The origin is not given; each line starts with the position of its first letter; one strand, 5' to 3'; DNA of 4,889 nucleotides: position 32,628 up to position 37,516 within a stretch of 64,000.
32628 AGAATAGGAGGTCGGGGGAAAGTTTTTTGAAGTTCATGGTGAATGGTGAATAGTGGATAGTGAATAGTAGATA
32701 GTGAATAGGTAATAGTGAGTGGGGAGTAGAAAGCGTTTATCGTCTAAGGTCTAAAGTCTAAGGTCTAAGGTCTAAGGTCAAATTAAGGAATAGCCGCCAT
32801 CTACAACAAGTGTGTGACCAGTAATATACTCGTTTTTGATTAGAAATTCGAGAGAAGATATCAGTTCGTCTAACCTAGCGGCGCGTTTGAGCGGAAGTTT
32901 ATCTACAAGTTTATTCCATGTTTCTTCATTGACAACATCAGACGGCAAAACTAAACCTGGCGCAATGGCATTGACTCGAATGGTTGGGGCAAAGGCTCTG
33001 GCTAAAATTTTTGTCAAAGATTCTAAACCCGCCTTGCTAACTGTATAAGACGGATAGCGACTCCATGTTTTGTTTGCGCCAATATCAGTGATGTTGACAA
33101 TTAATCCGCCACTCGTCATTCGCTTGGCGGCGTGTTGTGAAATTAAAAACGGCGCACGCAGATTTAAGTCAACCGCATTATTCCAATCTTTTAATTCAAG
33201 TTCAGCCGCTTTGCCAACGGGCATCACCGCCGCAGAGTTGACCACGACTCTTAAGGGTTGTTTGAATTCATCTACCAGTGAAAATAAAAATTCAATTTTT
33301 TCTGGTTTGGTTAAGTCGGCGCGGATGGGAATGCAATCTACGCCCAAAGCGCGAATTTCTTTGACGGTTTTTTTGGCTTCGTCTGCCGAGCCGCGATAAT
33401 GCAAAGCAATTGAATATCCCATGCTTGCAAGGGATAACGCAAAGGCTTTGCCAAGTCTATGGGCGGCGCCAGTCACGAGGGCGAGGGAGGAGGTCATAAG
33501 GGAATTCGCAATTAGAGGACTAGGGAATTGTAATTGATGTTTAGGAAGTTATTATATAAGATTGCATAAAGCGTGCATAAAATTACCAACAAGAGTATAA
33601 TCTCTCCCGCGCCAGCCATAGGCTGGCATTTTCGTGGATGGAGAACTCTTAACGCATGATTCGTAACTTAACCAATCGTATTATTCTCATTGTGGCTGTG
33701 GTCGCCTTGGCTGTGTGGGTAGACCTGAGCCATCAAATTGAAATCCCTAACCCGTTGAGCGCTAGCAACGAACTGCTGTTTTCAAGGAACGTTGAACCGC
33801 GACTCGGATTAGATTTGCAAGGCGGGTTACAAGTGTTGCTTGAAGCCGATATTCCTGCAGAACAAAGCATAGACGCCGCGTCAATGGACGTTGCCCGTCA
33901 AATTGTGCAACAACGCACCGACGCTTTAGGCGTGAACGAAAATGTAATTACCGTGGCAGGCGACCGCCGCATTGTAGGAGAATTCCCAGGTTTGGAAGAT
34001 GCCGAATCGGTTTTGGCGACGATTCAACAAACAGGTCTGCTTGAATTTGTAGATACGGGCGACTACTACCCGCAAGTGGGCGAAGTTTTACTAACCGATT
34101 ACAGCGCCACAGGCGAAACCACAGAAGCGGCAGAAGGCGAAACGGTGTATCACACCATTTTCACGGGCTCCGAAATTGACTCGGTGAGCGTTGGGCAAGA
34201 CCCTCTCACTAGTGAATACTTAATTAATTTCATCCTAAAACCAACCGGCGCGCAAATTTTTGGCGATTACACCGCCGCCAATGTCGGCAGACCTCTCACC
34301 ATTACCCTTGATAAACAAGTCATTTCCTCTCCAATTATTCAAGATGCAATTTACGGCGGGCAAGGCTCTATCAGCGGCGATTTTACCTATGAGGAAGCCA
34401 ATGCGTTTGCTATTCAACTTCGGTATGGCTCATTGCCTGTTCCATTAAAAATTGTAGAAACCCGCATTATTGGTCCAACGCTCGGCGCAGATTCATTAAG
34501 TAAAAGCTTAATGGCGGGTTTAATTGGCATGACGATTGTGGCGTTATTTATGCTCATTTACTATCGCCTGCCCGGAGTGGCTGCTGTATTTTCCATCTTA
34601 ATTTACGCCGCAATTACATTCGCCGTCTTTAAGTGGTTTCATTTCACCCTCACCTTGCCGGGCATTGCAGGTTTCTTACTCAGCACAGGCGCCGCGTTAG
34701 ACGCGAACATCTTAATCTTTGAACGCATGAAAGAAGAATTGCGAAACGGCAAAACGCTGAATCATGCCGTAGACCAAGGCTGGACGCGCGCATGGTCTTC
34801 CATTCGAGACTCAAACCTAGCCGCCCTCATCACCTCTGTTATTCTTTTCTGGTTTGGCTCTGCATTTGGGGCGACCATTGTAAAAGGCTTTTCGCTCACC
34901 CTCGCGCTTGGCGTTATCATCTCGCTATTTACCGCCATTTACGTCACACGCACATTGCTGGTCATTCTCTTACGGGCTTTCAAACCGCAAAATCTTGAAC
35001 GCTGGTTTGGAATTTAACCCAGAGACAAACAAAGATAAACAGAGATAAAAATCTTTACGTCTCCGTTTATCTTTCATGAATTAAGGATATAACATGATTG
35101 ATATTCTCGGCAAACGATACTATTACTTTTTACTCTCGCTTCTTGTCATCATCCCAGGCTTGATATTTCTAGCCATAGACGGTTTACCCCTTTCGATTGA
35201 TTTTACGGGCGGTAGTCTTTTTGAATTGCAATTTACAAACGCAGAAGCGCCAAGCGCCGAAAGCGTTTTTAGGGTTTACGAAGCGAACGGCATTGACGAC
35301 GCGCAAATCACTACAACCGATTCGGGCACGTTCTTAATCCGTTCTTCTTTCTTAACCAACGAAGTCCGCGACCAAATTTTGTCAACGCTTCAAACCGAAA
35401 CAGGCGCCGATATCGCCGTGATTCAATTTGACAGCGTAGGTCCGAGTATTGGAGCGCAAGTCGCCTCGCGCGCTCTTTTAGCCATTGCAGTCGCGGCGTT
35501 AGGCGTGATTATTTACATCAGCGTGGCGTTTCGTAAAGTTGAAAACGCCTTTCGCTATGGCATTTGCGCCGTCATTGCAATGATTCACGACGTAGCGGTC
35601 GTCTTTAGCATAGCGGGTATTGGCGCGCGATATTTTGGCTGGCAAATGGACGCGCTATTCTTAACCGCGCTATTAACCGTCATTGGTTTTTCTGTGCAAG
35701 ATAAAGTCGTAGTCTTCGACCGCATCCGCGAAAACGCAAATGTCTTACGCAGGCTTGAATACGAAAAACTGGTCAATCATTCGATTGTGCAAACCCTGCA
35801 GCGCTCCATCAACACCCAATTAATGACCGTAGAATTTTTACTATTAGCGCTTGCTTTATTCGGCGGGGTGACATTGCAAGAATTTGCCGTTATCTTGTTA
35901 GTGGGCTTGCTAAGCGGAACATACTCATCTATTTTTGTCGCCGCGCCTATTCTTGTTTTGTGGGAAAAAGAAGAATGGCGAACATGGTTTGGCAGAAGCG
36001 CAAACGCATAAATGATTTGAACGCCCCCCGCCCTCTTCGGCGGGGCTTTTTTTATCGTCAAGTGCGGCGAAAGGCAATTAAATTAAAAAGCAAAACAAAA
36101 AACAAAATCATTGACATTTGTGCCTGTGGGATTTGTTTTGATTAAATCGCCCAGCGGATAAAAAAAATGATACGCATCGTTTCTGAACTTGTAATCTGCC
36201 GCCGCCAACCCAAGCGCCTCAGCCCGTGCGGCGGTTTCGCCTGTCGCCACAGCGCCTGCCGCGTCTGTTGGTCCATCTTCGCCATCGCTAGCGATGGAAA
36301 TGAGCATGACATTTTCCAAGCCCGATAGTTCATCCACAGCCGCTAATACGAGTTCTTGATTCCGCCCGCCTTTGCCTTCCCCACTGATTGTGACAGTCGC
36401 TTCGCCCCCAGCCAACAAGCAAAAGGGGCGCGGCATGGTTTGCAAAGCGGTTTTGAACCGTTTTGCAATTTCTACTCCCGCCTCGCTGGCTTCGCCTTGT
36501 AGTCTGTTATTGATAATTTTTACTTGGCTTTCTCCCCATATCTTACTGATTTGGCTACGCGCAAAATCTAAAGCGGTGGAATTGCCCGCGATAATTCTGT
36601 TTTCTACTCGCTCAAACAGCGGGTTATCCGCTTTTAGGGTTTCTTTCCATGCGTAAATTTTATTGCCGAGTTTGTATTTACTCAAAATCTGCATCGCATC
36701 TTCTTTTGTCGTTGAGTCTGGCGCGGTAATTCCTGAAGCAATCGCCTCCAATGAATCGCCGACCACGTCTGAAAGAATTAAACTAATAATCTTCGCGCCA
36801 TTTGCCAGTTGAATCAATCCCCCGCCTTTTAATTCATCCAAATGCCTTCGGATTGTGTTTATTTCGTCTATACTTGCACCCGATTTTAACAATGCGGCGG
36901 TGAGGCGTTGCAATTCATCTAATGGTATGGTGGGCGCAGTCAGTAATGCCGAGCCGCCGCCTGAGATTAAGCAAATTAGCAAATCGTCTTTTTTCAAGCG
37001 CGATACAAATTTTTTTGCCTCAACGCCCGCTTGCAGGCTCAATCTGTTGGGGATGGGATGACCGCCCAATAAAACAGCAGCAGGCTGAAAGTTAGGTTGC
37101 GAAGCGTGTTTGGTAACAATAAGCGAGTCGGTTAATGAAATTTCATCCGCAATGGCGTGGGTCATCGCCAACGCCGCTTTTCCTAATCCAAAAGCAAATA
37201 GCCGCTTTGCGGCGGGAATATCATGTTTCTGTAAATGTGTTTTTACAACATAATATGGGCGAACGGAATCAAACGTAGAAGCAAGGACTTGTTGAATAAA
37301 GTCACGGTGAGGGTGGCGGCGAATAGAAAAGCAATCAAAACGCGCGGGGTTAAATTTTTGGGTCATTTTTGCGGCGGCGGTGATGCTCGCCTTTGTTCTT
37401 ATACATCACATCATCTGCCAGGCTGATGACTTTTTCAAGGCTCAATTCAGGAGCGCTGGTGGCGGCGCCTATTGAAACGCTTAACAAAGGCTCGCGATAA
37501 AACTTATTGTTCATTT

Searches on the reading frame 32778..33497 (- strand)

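Call 7: search_protein_families(library=pfam, proteins=[window:32778-33497:-], max_evalue=0.00001)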
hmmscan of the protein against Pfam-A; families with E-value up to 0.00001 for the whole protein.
window:32778-33497:- (239 aa): 3 families
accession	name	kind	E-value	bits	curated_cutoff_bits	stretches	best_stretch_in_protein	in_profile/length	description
PF13561.12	adh_short_C2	-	2.2e-47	162.1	27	1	10-237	1-236/236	Enoyl-(Acyl carrier protein) reductase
PF00106.31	adh_short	-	1.3e-38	132.9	26.6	1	6-191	3-189/195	short chain dehydrogenase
PF08659.16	KR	-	4e-10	40.3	22.6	1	6-110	3-110/180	KR domain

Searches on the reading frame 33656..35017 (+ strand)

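Call 7: search_protein_families(library=pfam, proteins=[window:33656-35017:+], max_evalue=0.00001)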
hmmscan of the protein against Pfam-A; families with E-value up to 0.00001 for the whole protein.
window:33656-35017:+ (453 aa): 5 families
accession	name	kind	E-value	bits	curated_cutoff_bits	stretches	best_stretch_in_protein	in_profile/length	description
PF22599.2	SecDF_P1_head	-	1.5e-27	96.2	27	1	166-262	18-114/114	SecDF, P1 head subdomain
PF02355.23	SecD_SecF_C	-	5e-17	62.4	20.5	1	265-438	14-186/189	Protein export membrane protein SecD/SecF, C-terminal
PF21760.3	SecD_1st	-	2.1e-14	53.1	27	1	77-133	1-57/60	Protein translocase subunit SecDF, P1 domain, N-terminal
PF03176.21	MMPL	-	6.4e-08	32.4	20.5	1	282-444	143-310/333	MMPL family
PF00873.25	ACR_tran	-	1.4e-07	30.1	28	1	285-449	334-500/1021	AcrB/AcrD/AcrF family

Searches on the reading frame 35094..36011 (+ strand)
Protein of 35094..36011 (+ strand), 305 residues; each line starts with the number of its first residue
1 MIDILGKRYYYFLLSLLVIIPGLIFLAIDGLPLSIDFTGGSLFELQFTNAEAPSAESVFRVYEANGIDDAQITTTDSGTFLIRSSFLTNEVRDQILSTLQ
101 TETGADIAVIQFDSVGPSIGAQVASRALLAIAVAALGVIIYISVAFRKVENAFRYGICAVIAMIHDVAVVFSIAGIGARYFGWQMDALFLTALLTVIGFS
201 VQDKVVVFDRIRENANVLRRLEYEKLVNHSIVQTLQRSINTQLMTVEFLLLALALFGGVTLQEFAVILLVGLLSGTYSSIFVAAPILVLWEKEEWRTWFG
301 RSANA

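Call 7: search_protein_families(library=pfam, proteins=[window:35094-36011:+], max_evalue=0.00001)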
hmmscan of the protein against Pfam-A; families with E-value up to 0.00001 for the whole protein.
window:35094-36011:+ (305 aa): 2 families
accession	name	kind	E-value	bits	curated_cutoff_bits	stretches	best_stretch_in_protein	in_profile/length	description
PF02355.23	SecD_SecF_C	-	5.4e-50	169.9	20.5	1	98-292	4-188/189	Protein export membrane protein SecD/SecF, C-terminal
PF07549.19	Sec_GG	-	1.5e-07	31.2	20.3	1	24-50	1-27/28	SecD/SecF GG Motif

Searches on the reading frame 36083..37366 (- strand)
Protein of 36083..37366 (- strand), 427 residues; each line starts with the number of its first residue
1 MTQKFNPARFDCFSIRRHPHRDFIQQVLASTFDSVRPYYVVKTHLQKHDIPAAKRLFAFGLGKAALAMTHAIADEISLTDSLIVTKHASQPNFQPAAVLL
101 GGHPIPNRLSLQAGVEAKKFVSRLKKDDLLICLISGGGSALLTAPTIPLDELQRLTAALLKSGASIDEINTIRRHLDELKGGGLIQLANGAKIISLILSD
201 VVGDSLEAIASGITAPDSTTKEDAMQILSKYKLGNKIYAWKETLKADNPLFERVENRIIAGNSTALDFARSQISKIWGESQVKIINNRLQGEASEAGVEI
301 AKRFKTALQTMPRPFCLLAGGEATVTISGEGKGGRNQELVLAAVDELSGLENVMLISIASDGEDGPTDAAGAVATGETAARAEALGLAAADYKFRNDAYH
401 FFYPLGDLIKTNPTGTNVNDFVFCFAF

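Call 7: search_protein_families(library=pfam, proteins=[window:36083-37366:-], max_evalue=0.00001)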
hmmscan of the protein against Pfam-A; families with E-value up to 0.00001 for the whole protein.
window:36083-37366:- (427 aa): 2 families
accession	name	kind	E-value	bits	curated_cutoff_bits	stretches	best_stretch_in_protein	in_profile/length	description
PF13660.11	DUF4147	-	1.9e-65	221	23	1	25-234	3-223/234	Domain of unknown function (DUF4147)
PF05161.18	MOFRL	-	2e-36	124.8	28.3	1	316-420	2-106/106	MOFRL family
